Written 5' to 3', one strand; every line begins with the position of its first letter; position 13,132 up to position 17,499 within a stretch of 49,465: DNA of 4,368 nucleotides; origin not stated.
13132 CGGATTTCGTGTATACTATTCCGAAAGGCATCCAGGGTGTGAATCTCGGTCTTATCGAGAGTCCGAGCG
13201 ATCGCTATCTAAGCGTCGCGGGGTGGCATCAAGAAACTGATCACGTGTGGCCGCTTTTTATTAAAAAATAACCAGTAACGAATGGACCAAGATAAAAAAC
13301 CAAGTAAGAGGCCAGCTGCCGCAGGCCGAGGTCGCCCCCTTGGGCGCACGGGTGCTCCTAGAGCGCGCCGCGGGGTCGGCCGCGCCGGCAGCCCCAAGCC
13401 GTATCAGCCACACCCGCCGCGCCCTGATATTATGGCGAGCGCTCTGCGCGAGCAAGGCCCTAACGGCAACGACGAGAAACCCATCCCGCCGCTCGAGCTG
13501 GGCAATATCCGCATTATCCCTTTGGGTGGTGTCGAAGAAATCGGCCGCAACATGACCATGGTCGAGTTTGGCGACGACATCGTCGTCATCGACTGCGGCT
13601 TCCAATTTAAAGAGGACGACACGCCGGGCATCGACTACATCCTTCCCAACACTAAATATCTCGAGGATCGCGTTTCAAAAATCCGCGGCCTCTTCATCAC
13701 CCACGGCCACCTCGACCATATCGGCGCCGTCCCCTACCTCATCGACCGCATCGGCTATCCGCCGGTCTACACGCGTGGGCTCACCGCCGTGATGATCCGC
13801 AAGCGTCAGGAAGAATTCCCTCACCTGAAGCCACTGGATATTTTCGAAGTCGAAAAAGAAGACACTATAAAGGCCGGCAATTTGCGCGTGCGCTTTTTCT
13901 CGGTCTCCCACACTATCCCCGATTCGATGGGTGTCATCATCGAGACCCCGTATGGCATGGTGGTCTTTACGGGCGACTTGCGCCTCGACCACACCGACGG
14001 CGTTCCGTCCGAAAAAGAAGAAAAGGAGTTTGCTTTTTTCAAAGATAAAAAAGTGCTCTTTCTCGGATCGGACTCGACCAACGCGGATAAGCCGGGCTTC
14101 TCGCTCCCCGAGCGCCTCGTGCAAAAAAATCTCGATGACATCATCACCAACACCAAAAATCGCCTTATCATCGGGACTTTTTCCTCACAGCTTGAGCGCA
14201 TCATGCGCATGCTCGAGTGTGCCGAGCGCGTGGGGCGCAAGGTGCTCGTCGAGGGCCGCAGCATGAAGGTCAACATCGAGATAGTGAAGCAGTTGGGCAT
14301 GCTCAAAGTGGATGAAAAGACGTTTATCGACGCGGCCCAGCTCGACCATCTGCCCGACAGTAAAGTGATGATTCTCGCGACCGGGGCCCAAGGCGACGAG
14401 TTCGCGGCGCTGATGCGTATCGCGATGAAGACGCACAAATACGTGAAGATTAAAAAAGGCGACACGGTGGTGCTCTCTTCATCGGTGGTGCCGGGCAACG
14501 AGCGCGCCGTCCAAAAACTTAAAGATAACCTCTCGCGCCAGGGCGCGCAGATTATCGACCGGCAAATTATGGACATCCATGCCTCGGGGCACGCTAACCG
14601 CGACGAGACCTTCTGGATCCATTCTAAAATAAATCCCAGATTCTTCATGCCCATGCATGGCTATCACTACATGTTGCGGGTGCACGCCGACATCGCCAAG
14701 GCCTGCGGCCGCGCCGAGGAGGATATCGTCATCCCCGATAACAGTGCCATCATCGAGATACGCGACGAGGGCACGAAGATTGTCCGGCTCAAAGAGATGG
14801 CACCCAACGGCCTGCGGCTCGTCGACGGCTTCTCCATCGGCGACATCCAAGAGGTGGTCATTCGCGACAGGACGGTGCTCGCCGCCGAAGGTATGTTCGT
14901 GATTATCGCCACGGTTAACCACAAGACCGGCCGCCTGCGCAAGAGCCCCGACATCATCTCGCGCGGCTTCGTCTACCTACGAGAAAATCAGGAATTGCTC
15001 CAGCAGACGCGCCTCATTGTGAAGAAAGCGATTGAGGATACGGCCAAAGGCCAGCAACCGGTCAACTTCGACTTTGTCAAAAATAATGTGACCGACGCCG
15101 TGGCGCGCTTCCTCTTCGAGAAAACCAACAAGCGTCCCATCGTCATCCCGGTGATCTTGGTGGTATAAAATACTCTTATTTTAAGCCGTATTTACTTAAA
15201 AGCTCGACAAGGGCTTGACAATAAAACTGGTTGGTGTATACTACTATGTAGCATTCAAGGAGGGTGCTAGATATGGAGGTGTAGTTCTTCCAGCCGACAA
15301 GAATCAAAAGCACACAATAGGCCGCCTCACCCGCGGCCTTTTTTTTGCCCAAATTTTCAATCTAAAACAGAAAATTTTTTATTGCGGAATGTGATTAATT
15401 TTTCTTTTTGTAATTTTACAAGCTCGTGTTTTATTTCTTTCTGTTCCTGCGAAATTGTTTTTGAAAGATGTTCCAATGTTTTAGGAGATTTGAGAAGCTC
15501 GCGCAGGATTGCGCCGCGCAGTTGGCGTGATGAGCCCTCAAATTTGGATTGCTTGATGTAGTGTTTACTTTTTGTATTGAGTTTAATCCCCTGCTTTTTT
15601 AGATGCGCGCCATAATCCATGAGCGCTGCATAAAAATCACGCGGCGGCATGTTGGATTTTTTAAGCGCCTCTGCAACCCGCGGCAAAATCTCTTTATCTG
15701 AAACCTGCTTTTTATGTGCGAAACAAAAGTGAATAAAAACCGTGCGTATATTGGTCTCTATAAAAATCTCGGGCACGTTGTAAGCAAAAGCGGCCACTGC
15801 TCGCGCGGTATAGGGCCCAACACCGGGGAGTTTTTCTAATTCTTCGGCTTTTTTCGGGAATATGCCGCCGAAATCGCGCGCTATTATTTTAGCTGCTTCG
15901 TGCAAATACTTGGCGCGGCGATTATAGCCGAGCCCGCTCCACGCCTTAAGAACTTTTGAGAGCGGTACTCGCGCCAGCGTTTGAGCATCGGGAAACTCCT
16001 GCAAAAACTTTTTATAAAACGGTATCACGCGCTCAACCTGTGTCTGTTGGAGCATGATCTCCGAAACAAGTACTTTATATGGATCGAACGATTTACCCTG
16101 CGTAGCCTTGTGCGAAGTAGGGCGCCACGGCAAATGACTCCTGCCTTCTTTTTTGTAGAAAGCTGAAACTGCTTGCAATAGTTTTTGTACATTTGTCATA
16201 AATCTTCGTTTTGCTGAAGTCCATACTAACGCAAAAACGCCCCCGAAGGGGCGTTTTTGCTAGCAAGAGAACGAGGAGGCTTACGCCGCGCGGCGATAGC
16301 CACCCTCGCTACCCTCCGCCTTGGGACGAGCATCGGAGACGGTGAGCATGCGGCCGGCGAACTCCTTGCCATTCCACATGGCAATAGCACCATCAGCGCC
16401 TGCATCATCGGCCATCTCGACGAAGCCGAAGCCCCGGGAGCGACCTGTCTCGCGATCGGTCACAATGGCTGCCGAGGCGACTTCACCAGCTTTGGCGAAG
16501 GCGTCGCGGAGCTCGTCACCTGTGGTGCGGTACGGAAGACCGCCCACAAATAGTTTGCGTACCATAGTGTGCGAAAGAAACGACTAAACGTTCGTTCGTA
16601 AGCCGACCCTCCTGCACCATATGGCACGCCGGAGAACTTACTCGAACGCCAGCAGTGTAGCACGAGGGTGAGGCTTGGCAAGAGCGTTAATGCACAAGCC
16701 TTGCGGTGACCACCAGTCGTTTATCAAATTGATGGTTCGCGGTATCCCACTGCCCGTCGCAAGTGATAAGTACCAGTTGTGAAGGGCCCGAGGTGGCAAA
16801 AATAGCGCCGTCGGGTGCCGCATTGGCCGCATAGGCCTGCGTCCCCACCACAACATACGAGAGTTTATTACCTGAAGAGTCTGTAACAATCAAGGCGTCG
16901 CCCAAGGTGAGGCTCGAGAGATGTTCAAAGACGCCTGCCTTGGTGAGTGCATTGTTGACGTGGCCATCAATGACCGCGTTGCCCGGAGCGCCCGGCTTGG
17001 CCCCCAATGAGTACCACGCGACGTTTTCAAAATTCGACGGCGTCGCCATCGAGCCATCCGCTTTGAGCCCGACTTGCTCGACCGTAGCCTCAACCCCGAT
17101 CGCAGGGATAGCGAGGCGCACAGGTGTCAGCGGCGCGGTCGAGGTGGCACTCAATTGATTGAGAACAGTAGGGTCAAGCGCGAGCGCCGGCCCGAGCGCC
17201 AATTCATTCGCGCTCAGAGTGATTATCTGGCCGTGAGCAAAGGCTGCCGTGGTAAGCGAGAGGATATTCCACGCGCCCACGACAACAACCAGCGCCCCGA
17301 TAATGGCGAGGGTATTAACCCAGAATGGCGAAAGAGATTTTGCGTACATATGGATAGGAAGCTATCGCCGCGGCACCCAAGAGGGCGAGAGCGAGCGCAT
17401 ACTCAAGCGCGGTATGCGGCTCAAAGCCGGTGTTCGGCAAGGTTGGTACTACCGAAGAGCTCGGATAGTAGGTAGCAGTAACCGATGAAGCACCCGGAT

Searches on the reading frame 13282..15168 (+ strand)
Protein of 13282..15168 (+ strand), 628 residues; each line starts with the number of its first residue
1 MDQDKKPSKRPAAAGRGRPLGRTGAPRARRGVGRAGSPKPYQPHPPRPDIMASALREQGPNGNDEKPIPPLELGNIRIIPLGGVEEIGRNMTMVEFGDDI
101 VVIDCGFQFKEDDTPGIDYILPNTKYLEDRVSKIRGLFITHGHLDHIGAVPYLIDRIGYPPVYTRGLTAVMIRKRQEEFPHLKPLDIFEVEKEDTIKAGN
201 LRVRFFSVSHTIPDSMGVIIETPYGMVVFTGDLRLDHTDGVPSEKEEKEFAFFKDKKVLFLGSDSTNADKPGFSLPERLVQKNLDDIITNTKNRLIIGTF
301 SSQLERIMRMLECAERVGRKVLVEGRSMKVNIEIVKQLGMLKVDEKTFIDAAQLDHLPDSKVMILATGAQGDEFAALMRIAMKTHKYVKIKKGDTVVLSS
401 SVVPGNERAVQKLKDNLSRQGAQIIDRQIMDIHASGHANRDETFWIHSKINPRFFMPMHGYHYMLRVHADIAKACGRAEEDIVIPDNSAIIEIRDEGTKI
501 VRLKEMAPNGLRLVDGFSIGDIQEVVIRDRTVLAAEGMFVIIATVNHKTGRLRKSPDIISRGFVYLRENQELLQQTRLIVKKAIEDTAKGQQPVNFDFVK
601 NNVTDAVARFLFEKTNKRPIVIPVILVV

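Call 50: search_protein_families(library=pfam, max_evalue=0.001, proteins=[window:13282-15168:+])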
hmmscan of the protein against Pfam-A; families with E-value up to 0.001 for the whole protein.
window:13282-15168:+ (628 aa): 5 families
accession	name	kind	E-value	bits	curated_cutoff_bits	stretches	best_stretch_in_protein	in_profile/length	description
PF22505.1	RNase_J_b_CASP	-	6.7e-43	145.9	27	1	292-417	1-126/126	Ribonuclease J, beta-CASP domain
PF17770.6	RNase_J_C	-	1.9e-24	87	23.8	1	526-627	1-101/102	Ribonuclease J C-terminal domain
PF00753.33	Lactamase_B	-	3.3e-16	60.3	22.7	1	88-240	5-157/196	Metallo-beta-lactamase superfamily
PF12706.13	Lactamase_B_2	-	6.7e-12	45.9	27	1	101-235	3-145/200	Beta-lactamase superfamily domain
PF07521.17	RMMBL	-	0.00041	20.7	21.6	0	429-472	8-52/63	Zn-dependent metallo-hydrolase RNA specificity domain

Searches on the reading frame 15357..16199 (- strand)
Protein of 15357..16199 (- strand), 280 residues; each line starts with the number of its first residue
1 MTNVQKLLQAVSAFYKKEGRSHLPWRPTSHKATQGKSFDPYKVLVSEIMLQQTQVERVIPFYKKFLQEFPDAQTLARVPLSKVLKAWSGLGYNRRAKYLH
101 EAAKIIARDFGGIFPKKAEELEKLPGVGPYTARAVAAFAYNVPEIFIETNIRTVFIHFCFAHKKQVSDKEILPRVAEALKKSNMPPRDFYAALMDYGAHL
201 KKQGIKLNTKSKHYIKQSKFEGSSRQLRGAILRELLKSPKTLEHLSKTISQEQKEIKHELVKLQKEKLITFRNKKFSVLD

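Call 50: search_protein_families(library=pfam, max_evalue=0.001, proteins=[window:15357-16199:-])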
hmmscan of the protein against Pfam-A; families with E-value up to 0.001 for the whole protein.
window:15357-16199:- (280 aa): 2 families
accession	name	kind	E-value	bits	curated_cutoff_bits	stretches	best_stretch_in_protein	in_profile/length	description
PF00730.31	HhH-GPD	-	1.1e-19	71.2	26.2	1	45-167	1-94/108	HhH-GPD superfamily base excision DNA repair protein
PF00633.29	HHH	-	1e-09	38.1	24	1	110-138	2-30/30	Helix-hairpin-helix motif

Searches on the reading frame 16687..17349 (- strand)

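Call 50: search_protein_families(library=pfam, max_evalue=0.001, proteins=[window:16687-17349:-])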
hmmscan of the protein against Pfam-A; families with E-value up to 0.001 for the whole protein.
window:16687-17349:- (220 aa): 1 family
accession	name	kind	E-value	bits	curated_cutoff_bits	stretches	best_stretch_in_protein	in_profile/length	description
PF04203.18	Sortase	-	6e-21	74.9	26.6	1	79-219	1-125/125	Sortase domain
